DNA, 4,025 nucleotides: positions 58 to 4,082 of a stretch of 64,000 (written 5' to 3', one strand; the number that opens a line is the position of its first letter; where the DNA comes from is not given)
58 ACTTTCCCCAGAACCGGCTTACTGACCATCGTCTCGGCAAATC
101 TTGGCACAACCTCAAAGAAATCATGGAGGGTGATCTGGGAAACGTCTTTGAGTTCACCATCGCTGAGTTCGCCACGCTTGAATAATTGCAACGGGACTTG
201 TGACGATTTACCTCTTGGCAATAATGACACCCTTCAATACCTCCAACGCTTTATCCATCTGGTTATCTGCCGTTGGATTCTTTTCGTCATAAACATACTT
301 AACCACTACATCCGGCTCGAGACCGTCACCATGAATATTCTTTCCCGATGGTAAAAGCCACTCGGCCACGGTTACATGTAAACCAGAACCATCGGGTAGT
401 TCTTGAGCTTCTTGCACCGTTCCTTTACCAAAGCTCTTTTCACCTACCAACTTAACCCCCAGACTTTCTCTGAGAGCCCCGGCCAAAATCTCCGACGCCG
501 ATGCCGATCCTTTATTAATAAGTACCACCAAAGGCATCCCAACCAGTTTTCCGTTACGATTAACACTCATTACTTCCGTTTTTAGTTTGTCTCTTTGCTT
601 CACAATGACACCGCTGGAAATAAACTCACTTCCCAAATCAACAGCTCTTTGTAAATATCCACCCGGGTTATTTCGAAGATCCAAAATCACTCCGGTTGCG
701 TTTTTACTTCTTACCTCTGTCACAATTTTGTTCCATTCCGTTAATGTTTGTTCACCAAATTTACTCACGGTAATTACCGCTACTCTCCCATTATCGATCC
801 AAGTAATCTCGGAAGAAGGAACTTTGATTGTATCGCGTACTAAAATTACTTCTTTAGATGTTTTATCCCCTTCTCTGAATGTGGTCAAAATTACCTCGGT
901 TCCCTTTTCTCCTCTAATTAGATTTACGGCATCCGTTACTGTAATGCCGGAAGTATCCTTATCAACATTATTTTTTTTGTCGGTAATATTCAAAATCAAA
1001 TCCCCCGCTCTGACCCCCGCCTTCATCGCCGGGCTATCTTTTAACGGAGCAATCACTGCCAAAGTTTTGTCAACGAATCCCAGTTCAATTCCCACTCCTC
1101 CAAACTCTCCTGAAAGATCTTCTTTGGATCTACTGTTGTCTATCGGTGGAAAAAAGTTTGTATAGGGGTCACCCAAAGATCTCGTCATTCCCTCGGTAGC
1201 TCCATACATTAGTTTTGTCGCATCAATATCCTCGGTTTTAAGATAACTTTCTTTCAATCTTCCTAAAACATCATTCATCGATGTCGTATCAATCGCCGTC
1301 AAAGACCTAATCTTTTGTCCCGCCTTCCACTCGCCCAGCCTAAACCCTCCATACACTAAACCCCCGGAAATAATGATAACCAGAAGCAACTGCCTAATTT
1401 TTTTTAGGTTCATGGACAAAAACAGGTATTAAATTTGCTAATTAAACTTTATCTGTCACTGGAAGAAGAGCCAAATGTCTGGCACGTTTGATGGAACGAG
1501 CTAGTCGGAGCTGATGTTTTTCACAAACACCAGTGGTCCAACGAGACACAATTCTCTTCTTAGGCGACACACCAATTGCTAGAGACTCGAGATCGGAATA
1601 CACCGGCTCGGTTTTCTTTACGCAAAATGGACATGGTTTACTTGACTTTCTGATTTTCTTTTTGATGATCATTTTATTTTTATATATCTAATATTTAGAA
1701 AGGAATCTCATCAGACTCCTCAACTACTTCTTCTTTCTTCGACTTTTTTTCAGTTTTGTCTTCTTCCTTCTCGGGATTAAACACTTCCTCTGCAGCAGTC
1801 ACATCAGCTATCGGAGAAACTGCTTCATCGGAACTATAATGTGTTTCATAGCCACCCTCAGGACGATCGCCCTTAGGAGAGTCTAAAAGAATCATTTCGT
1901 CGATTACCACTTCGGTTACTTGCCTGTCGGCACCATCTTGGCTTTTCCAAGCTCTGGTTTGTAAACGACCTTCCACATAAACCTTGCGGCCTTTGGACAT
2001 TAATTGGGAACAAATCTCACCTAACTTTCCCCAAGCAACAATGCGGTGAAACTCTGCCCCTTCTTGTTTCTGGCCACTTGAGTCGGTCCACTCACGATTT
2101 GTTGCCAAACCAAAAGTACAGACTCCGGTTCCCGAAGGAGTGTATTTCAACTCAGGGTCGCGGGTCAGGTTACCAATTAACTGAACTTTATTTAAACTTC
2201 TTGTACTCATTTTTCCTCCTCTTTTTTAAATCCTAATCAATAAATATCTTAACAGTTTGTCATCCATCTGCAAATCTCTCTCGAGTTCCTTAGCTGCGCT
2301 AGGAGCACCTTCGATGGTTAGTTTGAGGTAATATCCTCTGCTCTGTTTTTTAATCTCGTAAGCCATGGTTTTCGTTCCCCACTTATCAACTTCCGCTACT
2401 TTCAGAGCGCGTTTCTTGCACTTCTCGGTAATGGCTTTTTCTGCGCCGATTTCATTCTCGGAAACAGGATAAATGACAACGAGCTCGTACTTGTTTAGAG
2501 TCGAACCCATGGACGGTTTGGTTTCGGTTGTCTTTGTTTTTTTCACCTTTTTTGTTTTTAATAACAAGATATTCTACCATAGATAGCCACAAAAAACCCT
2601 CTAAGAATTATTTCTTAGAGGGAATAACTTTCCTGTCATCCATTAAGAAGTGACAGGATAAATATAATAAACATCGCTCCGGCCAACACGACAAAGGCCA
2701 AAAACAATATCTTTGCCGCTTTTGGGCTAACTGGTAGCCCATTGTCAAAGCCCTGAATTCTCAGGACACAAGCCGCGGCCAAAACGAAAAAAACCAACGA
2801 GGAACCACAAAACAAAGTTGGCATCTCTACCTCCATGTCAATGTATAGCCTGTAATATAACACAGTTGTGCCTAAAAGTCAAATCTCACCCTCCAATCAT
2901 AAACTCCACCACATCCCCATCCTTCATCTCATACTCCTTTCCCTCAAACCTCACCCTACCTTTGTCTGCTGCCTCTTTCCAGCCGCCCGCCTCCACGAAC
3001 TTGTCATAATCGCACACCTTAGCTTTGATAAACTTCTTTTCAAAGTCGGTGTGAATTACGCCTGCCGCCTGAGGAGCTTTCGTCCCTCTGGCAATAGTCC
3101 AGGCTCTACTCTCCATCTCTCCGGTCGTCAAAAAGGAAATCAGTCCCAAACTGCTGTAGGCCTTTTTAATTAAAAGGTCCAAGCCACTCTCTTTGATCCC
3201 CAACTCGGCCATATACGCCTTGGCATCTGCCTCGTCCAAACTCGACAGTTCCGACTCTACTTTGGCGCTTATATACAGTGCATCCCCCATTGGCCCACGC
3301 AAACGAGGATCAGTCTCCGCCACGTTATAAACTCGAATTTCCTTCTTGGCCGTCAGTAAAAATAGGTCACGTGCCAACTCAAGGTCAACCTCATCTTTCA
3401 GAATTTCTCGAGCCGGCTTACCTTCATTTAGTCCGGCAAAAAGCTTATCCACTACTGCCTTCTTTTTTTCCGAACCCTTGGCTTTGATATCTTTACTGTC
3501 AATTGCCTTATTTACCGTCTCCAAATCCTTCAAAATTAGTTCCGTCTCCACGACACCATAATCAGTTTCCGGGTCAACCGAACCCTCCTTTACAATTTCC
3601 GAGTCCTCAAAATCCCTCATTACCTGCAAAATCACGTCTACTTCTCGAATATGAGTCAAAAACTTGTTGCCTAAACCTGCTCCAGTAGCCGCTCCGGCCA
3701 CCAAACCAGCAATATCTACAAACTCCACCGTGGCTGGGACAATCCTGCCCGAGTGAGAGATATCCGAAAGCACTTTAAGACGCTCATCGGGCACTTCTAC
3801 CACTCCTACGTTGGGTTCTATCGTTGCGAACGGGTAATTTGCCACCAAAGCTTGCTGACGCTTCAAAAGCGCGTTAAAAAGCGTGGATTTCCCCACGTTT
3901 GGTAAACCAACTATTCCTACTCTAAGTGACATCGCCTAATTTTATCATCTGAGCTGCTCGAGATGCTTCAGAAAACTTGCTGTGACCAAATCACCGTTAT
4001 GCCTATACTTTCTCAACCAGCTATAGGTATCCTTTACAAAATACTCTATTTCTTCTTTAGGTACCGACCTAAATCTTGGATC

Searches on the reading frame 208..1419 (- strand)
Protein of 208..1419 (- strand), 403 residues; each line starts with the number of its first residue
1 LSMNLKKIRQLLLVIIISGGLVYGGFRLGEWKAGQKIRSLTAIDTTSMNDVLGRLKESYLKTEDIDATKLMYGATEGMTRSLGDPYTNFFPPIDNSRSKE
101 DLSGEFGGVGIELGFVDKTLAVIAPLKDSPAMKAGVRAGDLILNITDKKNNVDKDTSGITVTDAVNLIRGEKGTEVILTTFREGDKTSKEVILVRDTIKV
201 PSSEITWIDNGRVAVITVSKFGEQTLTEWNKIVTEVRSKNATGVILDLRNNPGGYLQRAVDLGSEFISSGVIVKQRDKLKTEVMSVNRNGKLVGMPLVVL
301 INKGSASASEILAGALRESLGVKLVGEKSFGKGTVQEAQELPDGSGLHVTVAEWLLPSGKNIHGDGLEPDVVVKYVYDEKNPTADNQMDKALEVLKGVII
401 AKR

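Call 39: search_protein_families(library=pfam, proteins=[window:208-1419:-], max_evalue=0.00001)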
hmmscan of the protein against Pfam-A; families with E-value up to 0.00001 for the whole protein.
window:208-1419:- (403 aa): 2 families
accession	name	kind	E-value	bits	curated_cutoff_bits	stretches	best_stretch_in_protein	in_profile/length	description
PF03572.23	Peptidase_S41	-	1.3e-48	165.1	24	1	212-373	1-165/165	Peptidase family S41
PF17820.7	PDZ_6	-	4e-07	30.1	27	1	125-179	5-51/54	PDZ domain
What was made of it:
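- The window also carries an S41-PDZ peptidase at 208-1419 (call 39).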

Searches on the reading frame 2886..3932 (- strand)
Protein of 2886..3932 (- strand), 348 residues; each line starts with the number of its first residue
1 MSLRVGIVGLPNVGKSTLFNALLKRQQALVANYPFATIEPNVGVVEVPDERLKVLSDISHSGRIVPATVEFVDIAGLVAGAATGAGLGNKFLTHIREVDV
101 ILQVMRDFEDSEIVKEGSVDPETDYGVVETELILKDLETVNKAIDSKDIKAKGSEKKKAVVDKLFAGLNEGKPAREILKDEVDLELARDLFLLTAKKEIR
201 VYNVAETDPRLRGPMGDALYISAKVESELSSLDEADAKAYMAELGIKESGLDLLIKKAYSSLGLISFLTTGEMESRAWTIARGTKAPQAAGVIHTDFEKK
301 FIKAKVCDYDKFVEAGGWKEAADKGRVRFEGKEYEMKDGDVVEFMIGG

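Call 39: search_protein_families(library=pfam, proteins=[window:2886-3932:-], max_evalue=0.00001)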
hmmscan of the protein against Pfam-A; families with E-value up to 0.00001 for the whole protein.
window:2886-3932:- (348 aa): 3 families
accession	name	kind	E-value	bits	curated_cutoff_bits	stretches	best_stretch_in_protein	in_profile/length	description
PF06071.19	YchF-GTPase_C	-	1e-33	115.7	27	1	264-345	1-82/84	Protein of unknown function (DUF933)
PF01926.29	MMR_HSR1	-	1.5e-22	80.2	21.9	1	4-111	1-86/113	50S ribosome-binding GTPase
PF02421.24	FeoB_N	-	1e-08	35.3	27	1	4-54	2-51/156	Ferrous iron transport protein B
